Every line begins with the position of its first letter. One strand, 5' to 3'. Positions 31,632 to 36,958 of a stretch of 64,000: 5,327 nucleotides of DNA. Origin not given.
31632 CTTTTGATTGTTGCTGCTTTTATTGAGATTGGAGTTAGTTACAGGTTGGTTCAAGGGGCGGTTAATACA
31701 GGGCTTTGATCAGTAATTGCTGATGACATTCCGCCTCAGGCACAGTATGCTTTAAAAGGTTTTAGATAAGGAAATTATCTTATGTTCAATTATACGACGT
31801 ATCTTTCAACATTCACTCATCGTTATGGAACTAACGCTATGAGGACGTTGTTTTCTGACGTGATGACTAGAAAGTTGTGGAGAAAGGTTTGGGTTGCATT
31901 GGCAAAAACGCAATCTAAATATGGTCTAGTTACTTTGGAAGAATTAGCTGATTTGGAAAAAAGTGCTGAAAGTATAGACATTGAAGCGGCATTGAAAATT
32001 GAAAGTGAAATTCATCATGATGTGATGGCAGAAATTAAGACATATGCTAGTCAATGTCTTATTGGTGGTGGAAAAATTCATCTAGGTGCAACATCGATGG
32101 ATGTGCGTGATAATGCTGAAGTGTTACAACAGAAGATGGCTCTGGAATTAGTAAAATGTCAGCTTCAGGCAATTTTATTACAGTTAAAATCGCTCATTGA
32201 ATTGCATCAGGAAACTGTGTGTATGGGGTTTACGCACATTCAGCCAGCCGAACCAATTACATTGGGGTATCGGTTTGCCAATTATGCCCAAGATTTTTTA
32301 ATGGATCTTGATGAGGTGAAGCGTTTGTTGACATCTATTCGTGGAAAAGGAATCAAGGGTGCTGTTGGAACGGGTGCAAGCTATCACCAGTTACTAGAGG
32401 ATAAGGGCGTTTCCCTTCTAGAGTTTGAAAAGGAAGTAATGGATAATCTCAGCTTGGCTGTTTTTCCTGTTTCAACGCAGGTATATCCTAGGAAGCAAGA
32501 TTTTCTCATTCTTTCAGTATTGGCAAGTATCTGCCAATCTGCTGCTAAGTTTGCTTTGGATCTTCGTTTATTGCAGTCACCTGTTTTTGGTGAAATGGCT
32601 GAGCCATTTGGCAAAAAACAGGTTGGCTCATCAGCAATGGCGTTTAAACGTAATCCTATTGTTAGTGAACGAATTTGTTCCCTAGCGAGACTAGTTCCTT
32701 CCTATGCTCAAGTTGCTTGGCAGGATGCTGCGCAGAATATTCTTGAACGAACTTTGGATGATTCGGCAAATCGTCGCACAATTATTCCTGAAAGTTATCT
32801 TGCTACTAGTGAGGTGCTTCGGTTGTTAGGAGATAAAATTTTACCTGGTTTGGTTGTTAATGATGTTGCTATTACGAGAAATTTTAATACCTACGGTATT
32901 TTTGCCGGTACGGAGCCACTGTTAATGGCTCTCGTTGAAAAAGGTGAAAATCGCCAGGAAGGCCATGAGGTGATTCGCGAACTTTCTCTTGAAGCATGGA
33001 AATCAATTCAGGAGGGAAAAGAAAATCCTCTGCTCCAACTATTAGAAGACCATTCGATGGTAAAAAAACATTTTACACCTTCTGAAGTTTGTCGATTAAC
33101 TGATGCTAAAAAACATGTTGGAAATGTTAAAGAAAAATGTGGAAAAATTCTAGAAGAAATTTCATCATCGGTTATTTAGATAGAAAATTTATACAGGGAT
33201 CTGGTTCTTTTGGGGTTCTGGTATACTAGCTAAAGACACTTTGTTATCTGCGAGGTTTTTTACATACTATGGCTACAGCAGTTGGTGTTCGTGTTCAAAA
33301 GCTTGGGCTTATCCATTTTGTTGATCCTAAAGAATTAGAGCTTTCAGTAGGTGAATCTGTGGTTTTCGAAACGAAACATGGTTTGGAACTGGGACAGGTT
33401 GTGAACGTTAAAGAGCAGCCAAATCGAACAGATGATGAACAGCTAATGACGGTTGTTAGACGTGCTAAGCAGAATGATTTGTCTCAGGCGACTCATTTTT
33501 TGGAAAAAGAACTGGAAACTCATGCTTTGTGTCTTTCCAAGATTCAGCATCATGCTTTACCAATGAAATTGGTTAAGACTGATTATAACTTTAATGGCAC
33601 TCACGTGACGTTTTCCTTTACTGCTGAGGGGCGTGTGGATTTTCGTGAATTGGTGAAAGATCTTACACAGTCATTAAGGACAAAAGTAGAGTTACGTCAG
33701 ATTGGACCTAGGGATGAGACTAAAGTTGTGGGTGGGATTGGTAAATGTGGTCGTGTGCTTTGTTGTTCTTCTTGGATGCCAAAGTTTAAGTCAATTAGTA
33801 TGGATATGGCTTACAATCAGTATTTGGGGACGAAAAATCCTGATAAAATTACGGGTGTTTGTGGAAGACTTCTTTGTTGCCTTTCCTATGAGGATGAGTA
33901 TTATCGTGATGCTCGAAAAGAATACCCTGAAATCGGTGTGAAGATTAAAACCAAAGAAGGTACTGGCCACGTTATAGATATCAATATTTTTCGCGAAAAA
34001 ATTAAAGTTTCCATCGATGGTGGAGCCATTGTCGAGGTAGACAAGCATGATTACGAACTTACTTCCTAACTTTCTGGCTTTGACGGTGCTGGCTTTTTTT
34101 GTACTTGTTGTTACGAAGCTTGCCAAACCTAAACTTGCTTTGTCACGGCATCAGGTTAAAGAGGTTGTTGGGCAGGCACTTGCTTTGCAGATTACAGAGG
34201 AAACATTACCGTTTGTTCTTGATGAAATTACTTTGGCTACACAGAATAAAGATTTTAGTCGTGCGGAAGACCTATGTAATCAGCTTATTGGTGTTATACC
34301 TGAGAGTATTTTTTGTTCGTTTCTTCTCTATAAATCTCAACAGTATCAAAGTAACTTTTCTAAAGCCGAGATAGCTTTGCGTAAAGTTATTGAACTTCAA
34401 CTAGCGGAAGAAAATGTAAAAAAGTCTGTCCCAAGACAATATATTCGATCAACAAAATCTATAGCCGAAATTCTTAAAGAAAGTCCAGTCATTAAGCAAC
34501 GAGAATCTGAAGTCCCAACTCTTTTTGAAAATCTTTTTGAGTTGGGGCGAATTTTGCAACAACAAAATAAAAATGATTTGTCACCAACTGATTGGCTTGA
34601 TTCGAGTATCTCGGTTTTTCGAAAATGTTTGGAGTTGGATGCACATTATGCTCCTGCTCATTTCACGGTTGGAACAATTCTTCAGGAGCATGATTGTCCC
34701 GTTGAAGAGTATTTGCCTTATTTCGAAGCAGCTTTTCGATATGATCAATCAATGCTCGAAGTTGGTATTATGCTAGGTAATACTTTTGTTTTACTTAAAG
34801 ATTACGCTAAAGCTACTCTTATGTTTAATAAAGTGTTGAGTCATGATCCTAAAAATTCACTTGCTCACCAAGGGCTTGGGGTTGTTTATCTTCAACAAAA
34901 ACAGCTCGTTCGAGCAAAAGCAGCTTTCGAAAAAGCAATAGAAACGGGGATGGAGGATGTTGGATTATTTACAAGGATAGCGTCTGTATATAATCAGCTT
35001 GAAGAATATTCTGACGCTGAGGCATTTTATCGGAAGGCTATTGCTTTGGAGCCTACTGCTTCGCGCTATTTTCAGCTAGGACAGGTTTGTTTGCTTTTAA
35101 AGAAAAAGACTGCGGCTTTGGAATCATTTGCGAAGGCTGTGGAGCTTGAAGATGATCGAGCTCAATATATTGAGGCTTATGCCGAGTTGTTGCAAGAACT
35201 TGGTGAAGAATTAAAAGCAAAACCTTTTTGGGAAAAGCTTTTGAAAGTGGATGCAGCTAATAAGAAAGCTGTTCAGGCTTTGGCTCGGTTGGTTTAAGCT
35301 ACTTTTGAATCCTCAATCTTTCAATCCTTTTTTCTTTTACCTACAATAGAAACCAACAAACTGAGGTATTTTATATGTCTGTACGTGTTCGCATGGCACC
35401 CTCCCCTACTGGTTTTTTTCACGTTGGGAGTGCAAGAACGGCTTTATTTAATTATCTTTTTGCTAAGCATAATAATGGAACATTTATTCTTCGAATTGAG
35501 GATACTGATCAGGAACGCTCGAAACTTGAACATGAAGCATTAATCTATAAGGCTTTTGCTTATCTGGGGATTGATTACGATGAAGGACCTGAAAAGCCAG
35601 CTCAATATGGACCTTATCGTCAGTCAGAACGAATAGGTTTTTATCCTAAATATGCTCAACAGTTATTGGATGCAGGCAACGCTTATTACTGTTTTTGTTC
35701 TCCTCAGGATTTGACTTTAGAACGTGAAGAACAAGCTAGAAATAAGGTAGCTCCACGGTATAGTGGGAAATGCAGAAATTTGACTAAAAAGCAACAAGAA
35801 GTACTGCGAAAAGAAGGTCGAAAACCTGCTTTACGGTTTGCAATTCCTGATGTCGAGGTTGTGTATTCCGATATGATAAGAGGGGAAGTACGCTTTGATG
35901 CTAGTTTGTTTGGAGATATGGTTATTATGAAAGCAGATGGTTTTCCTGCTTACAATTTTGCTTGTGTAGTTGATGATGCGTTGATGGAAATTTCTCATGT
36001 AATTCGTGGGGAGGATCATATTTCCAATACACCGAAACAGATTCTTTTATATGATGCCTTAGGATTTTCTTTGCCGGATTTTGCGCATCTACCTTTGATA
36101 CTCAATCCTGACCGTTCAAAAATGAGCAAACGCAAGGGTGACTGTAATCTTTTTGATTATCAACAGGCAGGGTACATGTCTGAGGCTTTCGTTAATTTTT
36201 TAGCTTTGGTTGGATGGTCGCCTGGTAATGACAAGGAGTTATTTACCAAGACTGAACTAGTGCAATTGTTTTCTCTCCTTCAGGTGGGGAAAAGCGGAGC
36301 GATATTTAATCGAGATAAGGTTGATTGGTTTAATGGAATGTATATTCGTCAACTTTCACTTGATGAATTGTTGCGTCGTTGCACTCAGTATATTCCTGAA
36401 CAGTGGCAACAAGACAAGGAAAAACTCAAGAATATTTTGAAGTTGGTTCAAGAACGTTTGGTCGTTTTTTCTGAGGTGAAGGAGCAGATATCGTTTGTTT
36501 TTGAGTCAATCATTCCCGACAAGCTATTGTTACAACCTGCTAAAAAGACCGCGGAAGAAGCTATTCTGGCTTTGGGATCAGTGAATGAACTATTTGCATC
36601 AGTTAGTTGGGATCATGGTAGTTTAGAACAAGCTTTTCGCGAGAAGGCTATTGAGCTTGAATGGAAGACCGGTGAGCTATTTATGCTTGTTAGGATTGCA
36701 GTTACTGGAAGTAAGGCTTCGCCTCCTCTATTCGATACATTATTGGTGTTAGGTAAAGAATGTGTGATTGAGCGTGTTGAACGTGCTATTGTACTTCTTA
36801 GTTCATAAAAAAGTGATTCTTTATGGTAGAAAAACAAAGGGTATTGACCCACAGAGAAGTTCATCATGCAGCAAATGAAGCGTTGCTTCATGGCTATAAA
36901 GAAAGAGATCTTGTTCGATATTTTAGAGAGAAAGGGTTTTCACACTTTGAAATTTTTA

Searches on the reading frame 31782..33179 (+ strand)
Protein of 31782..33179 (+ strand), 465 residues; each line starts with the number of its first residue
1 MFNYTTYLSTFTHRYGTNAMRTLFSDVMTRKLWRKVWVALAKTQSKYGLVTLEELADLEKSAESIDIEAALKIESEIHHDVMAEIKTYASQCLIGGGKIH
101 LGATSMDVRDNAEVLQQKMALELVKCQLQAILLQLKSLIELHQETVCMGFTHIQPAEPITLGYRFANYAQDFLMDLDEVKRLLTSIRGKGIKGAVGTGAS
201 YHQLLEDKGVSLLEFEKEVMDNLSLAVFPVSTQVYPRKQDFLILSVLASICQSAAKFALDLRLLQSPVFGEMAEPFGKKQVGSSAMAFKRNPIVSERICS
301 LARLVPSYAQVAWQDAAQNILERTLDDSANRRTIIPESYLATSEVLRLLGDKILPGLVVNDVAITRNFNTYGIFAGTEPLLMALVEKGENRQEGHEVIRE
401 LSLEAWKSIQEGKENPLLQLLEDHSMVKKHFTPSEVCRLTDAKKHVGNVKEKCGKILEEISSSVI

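Call 6: search_protein_families(library=pfam, proteins=[window:31782-33179:+], max_evalue=0.001)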
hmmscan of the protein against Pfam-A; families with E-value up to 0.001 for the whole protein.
window:31782-33179:+ (465 aa): 2 families
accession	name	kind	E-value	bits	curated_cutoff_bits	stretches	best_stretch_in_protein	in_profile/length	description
PF00206.25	Lyase_1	-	2.6e-30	106.3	27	1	32-303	24-308/312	Lyase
PF10397.14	ADSL_C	-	9.5e-15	55.1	32.7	1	377-451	5-74/79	Adenylosuccinate lyase C-terminus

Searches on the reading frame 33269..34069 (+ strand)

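Call 17: search_protein_families(library=pfam, proteins=[window:33269-34069:+], max_evalue=0.0001)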
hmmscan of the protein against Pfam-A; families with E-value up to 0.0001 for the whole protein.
window:33269-34069:+ (266 aa): 1 family
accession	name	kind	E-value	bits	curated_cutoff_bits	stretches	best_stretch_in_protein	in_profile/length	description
PF04468.17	PSP1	-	3.9e-28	98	27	1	61-145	2-86/86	PSP1 C-terminal conserved region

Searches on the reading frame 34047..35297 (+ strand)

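Call 17: search_protein_families(library=pfam, proteins=[window:34047-35297:+], max_evalue=0.0001)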
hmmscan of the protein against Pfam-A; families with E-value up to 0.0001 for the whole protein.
window:34047-35297:+ (416 aa): 12 families
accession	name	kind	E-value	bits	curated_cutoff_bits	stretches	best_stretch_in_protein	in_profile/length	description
PF00515.34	TPR_1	-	5e-24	83.5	27.8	1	308-337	4-33/34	Tetratricopeptide repeat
PF13181.12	TPR_8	-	9.5e-22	75.7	25.7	0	308-336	4-32/34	Tetratricopeptide repeat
PF07719.23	TPR_2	-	2.5e-20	71.3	27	0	272-299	2-29/34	Tetratricopeptide repeat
PF13431.12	TPR_17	-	8.3e-15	54.2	24.4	0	260-291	2-33/34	Tetratricopeptide repeat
PF14559.12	TPR_19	-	5.6e-13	49.4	25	1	251-300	5-54/68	Tetratricopeptide repeat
PF13428.12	TPR_14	-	1e-12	47.8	23.5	0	310-342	6-39/44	Tetratricopeptide repeat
PF23914.1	TPR_CcmH_CycH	-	7.9e-11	42.5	42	1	336-413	47-128/158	Cytochrome c-type biogenesis protein H TPR domain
PF13432.12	TPR_16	-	1.2e-10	42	32.7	0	242-300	2-60/65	Tetratricopeptide repeat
PF13424.12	TPR_12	-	3.6e-10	40.3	30.1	0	310-367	8-74/77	Tetratricopeptide repeat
PF12895.13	ANAPC3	-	6e-10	39.7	27.2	1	252-330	4-81/82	Anaphase-promoting complex, cyclosome, subunit 3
PF13414.12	TPR_11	-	1.7e-08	34.5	26.8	0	244-284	1-41/42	TPR repeat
PF13176.12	TPR_7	-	1.1e-05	25.6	27.9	0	310-336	4-30/36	Tetratricopeptide repeat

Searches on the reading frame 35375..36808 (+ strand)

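Call 17: search_protein_families(library=pfam, proteins=[window:35375-36808:+], max_evalue=0.0001)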
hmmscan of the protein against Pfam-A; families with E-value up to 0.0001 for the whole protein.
window:35375-36808:+ (477 aa): 2 families
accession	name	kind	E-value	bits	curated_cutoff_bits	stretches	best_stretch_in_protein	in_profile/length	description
PF00749.27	tRNA-synt_1c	-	7.3e-100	334.3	23.4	1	3-318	2-314/314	tRNA synthetases class I (E and Q), catalytic domain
PF19269.4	Anticodon_2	-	2.1e-26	93.4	23.6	1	332-472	2-141/141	Anticodon binding domain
